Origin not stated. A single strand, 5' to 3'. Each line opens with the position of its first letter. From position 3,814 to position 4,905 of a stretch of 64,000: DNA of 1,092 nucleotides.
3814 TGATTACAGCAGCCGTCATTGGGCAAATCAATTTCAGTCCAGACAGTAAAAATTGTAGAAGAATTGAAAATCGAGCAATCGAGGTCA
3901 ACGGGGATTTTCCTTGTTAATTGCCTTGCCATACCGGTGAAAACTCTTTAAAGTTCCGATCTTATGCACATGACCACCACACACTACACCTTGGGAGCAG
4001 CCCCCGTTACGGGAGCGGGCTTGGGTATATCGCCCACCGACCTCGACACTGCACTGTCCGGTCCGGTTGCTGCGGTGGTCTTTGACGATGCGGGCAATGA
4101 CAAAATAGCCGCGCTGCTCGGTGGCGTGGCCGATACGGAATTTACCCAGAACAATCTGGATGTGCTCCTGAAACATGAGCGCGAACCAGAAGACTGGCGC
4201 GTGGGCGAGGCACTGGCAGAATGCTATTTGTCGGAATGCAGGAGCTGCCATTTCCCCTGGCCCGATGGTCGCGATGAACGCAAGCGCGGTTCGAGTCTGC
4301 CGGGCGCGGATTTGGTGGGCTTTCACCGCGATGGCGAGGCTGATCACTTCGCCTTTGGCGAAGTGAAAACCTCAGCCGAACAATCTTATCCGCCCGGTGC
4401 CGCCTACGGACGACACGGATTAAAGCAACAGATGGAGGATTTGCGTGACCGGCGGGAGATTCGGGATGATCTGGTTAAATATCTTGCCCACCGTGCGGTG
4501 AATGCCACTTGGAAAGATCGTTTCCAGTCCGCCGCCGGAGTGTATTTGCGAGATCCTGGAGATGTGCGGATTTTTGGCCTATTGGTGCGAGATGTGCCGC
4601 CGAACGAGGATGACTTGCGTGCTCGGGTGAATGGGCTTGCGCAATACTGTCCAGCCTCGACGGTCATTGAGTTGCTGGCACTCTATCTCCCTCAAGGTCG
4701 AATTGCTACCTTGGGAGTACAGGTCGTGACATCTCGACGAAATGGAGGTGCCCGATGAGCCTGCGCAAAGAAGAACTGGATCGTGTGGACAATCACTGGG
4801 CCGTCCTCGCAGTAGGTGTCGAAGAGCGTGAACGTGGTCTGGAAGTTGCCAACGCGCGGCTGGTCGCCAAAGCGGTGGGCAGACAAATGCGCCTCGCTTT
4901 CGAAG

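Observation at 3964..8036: Intact Hachiman-like nuclease-helicase pair nested inside a type I R-M operon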

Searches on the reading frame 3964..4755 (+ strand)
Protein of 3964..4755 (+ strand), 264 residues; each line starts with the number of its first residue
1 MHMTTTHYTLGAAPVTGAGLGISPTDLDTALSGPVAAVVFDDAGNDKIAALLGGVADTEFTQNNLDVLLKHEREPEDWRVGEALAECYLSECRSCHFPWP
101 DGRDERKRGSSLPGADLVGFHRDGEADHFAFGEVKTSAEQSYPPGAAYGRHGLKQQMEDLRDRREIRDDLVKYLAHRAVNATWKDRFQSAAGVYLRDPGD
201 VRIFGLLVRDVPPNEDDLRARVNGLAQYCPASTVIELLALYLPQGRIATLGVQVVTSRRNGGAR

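Call 3: search_protein_families(library=padloc, proteins=[window:3964-4755:+], max_evalue=0.01)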
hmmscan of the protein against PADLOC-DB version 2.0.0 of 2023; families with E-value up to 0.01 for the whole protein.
window:3964-4755:+ (264 aa): 3 families
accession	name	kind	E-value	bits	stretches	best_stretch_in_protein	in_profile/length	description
PDLC04529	PDC-M23A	-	4.5e-98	325.5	1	3-255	5-258/265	-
PDLC04527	PDC-M23A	-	1.4e-68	229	1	4-244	6-249/263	-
PDLC04528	PDC-M23A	-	2.3e-27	94.3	1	42-244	49-249/265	-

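Call 4: search_protein_families(library=pfam, proteins=[window:3964-4755:+], max_evalue=0.01)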
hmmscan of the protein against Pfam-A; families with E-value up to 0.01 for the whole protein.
window:3964-4755:+ (264 aa): 0 families

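Call 5: search_protein_families(library=ncbifam, proteins=[window:3964-4755:+], max_evalue=0.01)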
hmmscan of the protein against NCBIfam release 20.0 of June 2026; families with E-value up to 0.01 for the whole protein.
window:3964-4755:+ (264 aa): 0 families

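Call 9: find_homologous_proteins(query=window:3964-4755:+, max_evalue=0.001)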
Query window:3964-4755:+ (264 aa): 2463 proteins with E <= 0.001 among 6263 candidates; the best 120 are listed.
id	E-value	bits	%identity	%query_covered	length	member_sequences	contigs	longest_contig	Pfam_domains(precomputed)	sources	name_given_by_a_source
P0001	4.9e-177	605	100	100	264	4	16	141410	-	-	-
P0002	2.5e-143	494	81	100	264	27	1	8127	-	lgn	-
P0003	1.8e-142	491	80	100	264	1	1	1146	-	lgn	-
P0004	1.1e-136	472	78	100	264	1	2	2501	-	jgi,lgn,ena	jgi:hypothetical protein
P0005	7.0e-135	467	76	100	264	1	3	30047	-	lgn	-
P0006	1.5e-133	462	80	97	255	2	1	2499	-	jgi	jgi:hypothetical protein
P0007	8.5e-133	460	76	100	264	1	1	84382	-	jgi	jgi:hypothetical protein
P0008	1.4e-130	452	76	99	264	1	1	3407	-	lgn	-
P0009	2.5e-130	452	76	100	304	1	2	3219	-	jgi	jgi:hypothetical protein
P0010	1.0e-129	450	74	100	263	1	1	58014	-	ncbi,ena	-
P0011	6.6e-129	447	76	99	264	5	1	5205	-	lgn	-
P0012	2.9e-128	445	74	100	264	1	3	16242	-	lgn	-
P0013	1.6e-127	442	73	100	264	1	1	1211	-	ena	-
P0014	2.1e-127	442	73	99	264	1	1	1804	-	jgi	jgi:hypothetical protein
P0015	2.7e-127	442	71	100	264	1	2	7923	-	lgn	-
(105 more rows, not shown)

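Call 21: search_solved_structures(query=A1, max_evalue=10, show_alignments=3)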
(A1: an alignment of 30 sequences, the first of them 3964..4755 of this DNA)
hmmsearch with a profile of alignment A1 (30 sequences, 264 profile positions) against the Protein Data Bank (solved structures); distinct sequences matched with E-value up to 10: 15.
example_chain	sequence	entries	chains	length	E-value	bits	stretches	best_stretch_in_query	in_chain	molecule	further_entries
2a91_A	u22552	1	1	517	1.3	11.1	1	61-101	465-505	Receptor tyrosine-protein kinase erbB-2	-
3wlw_A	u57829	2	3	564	1.9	10.6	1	61-101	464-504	Receptor tyrosine-protein kinase erbB-2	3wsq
5o4g_C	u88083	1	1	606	2.1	10.4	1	61-101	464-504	Receptor tyrosine-protein kinase erbB-2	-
8u4k_B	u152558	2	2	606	2.1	10.4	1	61-101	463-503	Receptor tyrosine-protein kinase erbB-2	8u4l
1n8z_C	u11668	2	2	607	2.1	10.4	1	61-101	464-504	Receptor protein-tyrosine kinase erbB-2 | Receptor tyrosine-protein kinase erbB-2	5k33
6j71_A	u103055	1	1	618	2.2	10.4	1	61-101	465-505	Receptor tyrosine-protein kinase erbB-2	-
5my6_A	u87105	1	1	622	2.2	10.4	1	61-101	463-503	Receptor tyrosine-protein kinase erbB-2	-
6oge_A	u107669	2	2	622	2.2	10.4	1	61-101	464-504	Receptor tyrosine-protein kinase erbB-2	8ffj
1s78_A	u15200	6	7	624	2.2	10.3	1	61-101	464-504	Receptor protein-tyrosine kinase erbB-2 | Receptor tyrosine-protein kinase erbB-2 | Tyrosine kinase-type cell surface receptor HER2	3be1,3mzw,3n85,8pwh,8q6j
7qvk_AAA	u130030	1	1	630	2.2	10.3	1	61-101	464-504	Receptor tyrosine-protein kinase erbB-2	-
6att_A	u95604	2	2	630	2.2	10.3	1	61-101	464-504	Receptor tyrosine-protein kinase erbB-2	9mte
9mtx_B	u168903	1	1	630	2.2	10.3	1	61-101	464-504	receptor protein-tyrosine kinase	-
5kwg_C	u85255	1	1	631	2.2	10.3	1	61-101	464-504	Receptor tyrosine-protein kinase erbB-2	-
9t3r_A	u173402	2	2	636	2.3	10.3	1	61-101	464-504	Receptor tyrosine-protein kinase erbB-2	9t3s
9l1s_A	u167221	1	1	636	2.3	10.3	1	61-101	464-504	Receptor tyrosine-protein kinase erbB-2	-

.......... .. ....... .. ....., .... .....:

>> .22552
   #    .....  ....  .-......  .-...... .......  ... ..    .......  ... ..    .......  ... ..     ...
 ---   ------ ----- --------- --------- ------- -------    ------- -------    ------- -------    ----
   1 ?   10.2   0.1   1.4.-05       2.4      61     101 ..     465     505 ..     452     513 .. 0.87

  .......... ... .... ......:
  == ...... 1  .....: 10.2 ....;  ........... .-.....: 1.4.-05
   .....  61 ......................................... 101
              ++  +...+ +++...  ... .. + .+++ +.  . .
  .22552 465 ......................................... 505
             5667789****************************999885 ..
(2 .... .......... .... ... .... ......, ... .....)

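Call 22: find_related_loci(query=A1, collection=genome_contigs, flank=10000)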
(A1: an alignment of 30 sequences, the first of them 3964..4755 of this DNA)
Query A1 (264 aa) in genome_contigs; peptide patterns used: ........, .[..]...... (x = any residue, [..] = any of these).
299 stretches matched a pattern; 213 encode a relative of the query (tblastn E <= 1e-3); the best 80 are kept; 80 distinct loci.
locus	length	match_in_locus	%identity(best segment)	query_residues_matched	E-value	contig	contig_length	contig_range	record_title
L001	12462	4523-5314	97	1-264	1e-174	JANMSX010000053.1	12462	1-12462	MAG: Desulfobulbaceae bacterium isolate SOY_29_metabat_314 SOY_29_k141_5784213, whole genome shotgun sequence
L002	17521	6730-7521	82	1-264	2e-145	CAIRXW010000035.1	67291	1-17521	MAG: uncultured Chlorobiaceae bacterium isolate Kiruna2_bin-2272 genome assembly, contig: bin-2272:35/57, whole genome s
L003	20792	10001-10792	81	1-264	4e-144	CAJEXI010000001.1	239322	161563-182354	MAG: uncultured Chlorobiaceae bacterium isolate RF-1857-SP43-464-F4_S21 genome assembly, contig: NODE_1_length_239322_co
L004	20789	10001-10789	74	1-264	1e-132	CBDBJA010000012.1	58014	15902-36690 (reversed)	MAG: Thermodesulfobacteriota bacterium isolate 9e4b1e2a-9897-4602-aa7f-64ffbed5bca6 genome assembly, contig: contig_12,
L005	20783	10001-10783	72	4-264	4e-127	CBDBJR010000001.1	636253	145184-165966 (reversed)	MAG: Candidatus Poriferihabitaceae bacterium isolate ddc5a202-60fb-4026-963d-34f754f030b5 genome assembly, contig: conti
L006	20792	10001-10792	69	1-264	7e-124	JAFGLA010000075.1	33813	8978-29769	MAG: Opitutales bacterium isolate Zod_Metabat.372 k87_10645158, whole genome shotgun sequence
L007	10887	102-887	69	1-262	2e-120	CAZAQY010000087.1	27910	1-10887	MAG TPA_asm: uncultured Pirellulaceae bacterium isolate binchicken_co273_199 genome assembly, contig: NODE_1899_length_2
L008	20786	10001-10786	70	1-262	2e-120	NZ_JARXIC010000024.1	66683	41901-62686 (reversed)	Thalassobacterium sedimentorum strain SDUM461004 scaffold_24_length=66684, whole genome shotgun sequence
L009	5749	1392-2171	71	4-263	4e-113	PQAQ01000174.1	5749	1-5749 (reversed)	MAG: Candidatus Methylomirabilota bacterium isolate FeB_30 contig_50360, whole genome shotgun sequence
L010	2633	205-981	65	4-262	7e-114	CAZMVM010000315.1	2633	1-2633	MAG TPA_asm: uncultured Pigmentiphaga sp. isolate SRP268622_co1_293 genome assembly, contig: NODE_102057_length_2633_cov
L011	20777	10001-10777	65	4-262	2e-108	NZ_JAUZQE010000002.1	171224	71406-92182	Yanghanlia caeni strain LG-2 LG-2_scaffold2, whole genome shotgun sequence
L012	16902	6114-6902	62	1-263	3e-108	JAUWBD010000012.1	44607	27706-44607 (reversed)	MAG: Verrucomicrobiota bacterium isolate CSMAG_1311 CSMAG_1311_k141_1272392_length_44607_cov_16.1198, whole genome shotg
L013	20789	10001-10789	65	1-262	7e-108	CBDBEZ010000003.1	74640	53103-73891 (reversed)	MAG: Verrucomicrobiales bacterium isolate 77379cd5-1fbb-4e15-bbfc-4f10a4ebbb05 genome assembly, contig: contig_3, whole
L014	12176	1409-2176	62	6-261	3e-105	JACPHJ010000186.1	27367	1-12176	MAG: Planctomycetota bacterium isolate NC_groundwater_411_Ag_B-0.1um_42_12 GD18-4_B1_scaffold_1968209, whole genome shot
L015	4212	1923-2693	63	5-261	2e-105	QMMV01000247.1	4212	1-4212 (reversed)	MAG: Deltaproteobacteria bacterium isolate B23_G16 B23_Guay16_scaffold_25259, whole genome shotgun sequence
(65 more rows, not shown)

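Call 26: search_protein_representatives(alignment_id=A1)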
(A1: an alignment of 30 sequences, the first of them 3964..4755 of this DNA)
Query: 30 sequences, 264 profile positions. Proteins with E-value up to 0.001 (for the whole library): 571; up to 1e-10: 444; up to 1e-30: 246. The best 150 are listed.
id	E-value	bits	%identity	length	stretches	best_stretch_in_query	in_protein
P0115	1.5e-129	446.9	-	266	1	5-262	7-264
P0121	7.5e-99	346.3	-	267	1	4-262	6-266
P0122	5.1e-96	337.0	-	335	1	3-259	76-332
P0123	5.4e-90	317.3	-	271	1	4-258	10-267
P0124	2.0e-89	315.4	-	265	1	5-259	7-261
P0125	4.2e-89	314.3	-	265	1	5-261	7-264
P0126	1.4e-88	312.6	-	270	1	1-261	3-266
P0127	5.2e-88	310.7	-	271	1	4-260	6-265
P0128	3.3e-87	308.1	-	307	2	74-262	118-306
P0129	2.5e-86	305.2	-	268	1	5-255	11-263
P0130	3.0e-86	305.0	-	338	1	73-251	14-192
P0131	6.2e-86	303.9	-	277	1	5-262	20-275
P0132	6.6e-84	297.3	-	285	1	5-256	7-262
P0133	1.4e-83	296.3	-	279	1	6-259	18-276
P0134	4.0e-83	294.7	-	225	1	38-260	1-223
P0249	2.9e-43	164.1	-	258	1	28-244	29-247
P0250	2.9e-43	164.0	-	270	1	16-244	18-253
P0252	3.0e-43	164.0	-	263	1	24-253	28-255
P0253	3.4e-43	163.9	-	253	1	8-255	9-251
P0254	3.5e-43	163.8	-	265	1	6-253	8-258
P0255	3.5e-43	163.8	-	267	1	7-244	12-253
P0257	4.6e-43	163.4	-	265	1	5-244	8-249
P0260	6.3e-43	163.0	-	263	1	16-220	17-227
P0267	5.7e-42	159.8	-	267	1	24-244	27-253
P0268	7.8e-42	159.4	-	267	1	15-241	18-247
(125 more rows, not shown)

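Call 35: predict_structure(alignment_id=A2)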
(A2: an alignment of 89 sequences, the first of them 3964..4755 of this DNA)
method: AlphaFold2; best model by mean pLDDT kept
length: 264 residues; sequences in the alignment: 89
mean_pLDDT: 95.1   pTM: 0.92
mean pLDDT of the five models: 95.1, 95.1, 94.4, 93.9, 93.2
residues with pLDDT >= 90: 238; 70-90: 23; 50-70: 1; < 50: 2
segments of 3 or more residues with pLDDT < 50: none
pLDDT, mean of each block of 10 residues (from residue 1): 92 98 97 96 95 92 93 93 98 97 89 94 97 98 91 94 98 97 98 98 98 98 97 98 98 95 57
secondary structure, 60 per line:
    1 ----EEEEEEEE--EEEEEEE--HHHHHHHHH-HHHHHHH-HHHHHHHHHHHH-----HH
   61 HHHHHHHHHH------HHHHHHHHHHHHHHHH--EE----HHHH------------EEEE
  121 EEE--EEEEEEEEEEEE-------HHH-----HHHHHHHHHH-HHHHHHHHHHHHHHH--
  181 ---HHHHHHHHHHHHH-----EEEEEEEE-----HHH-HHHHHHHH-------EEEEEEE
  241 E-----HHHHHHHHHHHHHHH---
elements in order: E5-12 E15-21 H24-32 H34-40 H42-53 H59-70 H77-92 H101-104 E117-123 E126-137 H153-162 H164-178 H184-196 E202-209 H219-226 E234-241 H247-261

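Call 37: fold_search(model_id=the predicted structure, library=pdb)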
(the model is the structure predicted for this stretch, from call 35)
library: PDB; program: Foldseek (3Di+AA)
matches with E <= 10: 470; with E <= 0.001: 2
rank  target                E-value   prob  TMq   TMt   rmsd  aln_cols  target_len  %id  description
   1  8vxy_A                3.9e-07  1.00  0.54  0.57   5.8       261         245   13  Structure of HamA(E138A,K140A)B-plasmid DNA complex from the Escherichia coli Hachiman defense system (released 2024-03-13)
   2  8vx9_A                3.1e-06  1.00  0.59  0.60   5.7       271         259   12  Structure of HamAB apo complex from the Escherichia coli Hachiman defense system (released 2024-03-13)
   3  8zue_A                1.3e-03  0.97  0.37  0.22  10.4       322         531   12  cryo-electron microscopy (cryo-EM) structure of the Hachiman defense system from Escherichia coli (released 2025-03-26)
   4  2fok_A                2.5e-02  0.84  0.31  0.17  13.0       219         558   12  STRUCTURE OF RESTRICTION ENDONUCLEASE FOKI (released 1998-06-17)
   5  2fok_B                3.2e-02  0.82  0.32  0.17  12.9       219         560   10  STRUCTURE OF RESTRICTION ENDONUCLEASE FOKI (released 1998-06-17)
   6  1fok_A                3.6e-02  0.80  0.30  0.16   8.3       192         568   14  STRUCTURE OF RESTRICTION ENDONUCLEASE FOKI BOUND TO DNA (released 1997-12-03)
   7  5liz                  1.5e-01  0.33  0.22  0.12   6.9       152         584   11  The structure of Nt.BspD6I nicking endonuclease with all cysteines mutated by serine residues at 0.19 nm resolution . (released 2017-08-02)
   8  9f9l_A                1.6e-01  0.11  0.16  0.20  13.6       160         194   11  Crystal structure of MUS81-EME1 bound by compound 16. (released 2024-07-03)
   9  6qnz_B                1.9e-01  0.18  0.19  0.10   8.8       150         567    9  Crystal structure of the site-specific DNA nickase N.BspD6I E418A Mutant (released 2020-03-04)
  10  9f9l_C                2.0e-01  0.11  0.16  0.21  12.4       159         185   11  Crystal structure of MUS81-EME1 bound by compound 16. (released 2024-07-03)
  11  1zp7_B                2.6e-01  0.33  0.15  0.23   3.2        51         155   14  The structure of Bacillus subtilis RecU Holliday junction resolvase and its role in substrate selection and sequence s (released 2005-09-20)
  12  1rzn_A                2.7e-01  0.21  0.18  0.28   4.8        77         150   17  Crystal Structure of Penicillin-binding protein-related factor A from Bacillus Subtilis. (released 2004-11-30)
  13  9pxy_A                2.9e-01  0.06  0.19  0.16  19.4       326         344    8  Primed-state naloxone-mu opioid receptor-Gi GDPbS complex (rebound) (released 2025-11-12)
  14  1gqq_B                3.3e-01  0.03  0.14  0.10  16.8       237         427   12  MURC - Crystal structure of the apo-enzyme from Haemophilus influenzae (released 2003-06-15)
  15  5lhc_B                4.4e-01  0.15  0.20  0.11   8.4       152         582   10  The structure of D456A mutant of Nt.BspD6I nicking endonuclease at 0.24 nm resolution . (released 2017-08-16)
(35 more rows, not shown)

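Call 45: search_protein_families(library=pfam, alignment_id=A2, max_evalue=1)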
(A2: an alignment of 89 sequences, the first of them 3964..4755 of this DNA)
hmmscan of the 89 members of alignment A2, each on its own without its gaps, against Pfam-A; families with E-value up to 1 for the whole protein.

A. member 1, window:3964-4755:+ (264 aa): 0 families

B. families by the number of members that match (of 89 scanned): 46 families (the first 25 are shown)
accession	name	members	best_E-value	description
PF08878.16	HamA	11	2.4e-05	HamA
PF12804.13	NTP_transf_3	1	0.0025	MobA-like NTP transferase domain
PF03690.18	MYG1_exonuc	1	0.0081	Uncharacterised protein family (UPF0160)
PF06227.17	Poxv_Bcl-2-like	1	0.024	Poxvirus Bcl-2-like proteins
PF20276.3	CTD1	1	0.031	C-terminal domain 1 of the ABC-three component (ABC-3C) systems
PF12896.12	ANAPC4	1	0.035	Anaphase-promoting complex, cyclosome, subunit 4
PF13946.11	DUF4214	1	0.036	Domain of unknown function (DUF4214)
PF18732.6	HEPN_AbiA_CTD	1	0.06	HEPN like, Abia C-terminal domain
PF04969.22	CS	1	0.061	CS domain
PF18210.6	Knl1_RWD_C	1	0.062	Knl1 RWD C-terminal domain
PF08453.16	Peptidase_M9_N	1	0.068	Peptidase family M9 N-terminal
PF11659.14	DUF3261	1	0.07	Protein of unknown function (DUF3261)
PF22551.1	TY-Chap1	1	0.077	T3SS (YopN, CesT) and YbjN peptide-binding chaperone 1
PF00229.24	TNF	1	0.082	TNF(Tumour Necrosis Factor) family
PF23195.1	UBQLN1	1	0.083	Ubiquilin-1-like domain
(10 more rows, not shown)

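Call 46: search_protein_families(library=padloc, alignment_id=A2, max_evalue=1)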
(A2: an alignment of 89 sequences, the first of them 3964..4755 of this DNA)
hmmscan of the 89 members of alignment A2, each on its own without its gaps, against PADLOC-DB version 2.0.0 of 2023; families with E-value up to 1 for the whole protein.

A. member 1, window:3964-4755:+ (264 aa): 3 families
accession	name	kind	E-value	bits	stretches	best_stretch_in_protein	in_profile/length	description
PDLC04529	PDC-M23A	-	4.5e-98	325.5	1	3-255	5-258/265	-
PDLC04527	PDC-M23A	-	1.4e-68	229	1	4-244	6-249/263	-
PDLC04528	PDC-M23A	-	2.3e-27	94.3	1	42-244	49-249/265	-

B. families by the number of members that match (of 89 scanned): 13 families
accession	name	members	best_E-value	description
PDLC04529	PDC-M23A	89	4.8e-105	-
PDLC04527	PDC-M23A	89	8.7e-103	-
PDLC04528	PDC-M23A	89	1e-39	-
PDLC00159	HamA1|HamA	14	2.5e-06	DUF1837 domain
PDLC00161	HamA1|HamA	9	7e-05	DUF1837 domain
PDLC03071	Specificity_I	2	0.036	Type I specificity subunit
PDLC00158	HamA1|HamA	1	0.0006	DUF1837 domain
PDLC05027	PDC-S48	1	0.0062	-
PDLC00167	HamA1|HamA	1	0.018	DUF1837 domain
PDLC02558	PglZ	1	0.03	PglZ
PDLC04543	PDC-M25B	1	0.038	-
PDLC02521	PglX|PglXI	1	0.047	PglX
PDLC04596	PDC-M35B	1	0.049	-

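Call 52: search_protein_families(library=pfam, alignment_id=A5, max_evalue=0.00001)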
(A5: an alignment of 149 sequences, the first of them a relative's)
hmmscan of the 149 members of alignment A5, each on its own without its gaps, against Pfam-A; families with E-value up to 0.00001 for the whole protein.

A. member 1, L002:4649-5113:- (155 aa): 0 families

B. families by the number of members that match (of 149 scanned): 116 families (the first 25 are shown)
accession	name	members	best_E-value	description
PF13304.12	AAA_21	6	1.6e-21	AAA domain, putative AbiEii toxin, Type IV TA system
PF02463.25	SMC_N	5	5.7e-11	RecF/RecN/SMC N terminal domain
PF00005.33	ABC_tran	3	8.2e-49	ABC transporter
PF13175.12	AAA_15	3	2.2e-45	AAA ATPase domain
PF01420.25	Methylase_S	3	1.7e-32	Type I restriction modification DNA specificity domain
PF04851.21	ResIII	3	5.7e-17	Type III restriction enzyme, res subunit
PF00589.27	Phage_integrase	3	5.6e-16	Phage integrase family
PF13476.12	AAA_23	3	3.1e-10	AAA domain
PF11398.14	DUF2813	2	1.7e-43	Protein of unknown function (DUF2813)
PF13310.11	Virulence_RhuM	2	4.4e-37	Virulence protein RhuM family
PF01935.23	DUF87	2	2.1e-30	Helicase HerA, central domain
PF01555.25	N6_N4_Mtase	2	2.9e-29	DNA methylase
PF13358.12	DDE_3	2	2.7e-22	DDE superfamily endonuclease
PF04313.20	HSDR_N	2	1.9e-17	Type I restriction enzyme R protein N terminus (HSDR_N)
PF13565.12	HTH_32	2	1.3e-16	Homeodomain-like domain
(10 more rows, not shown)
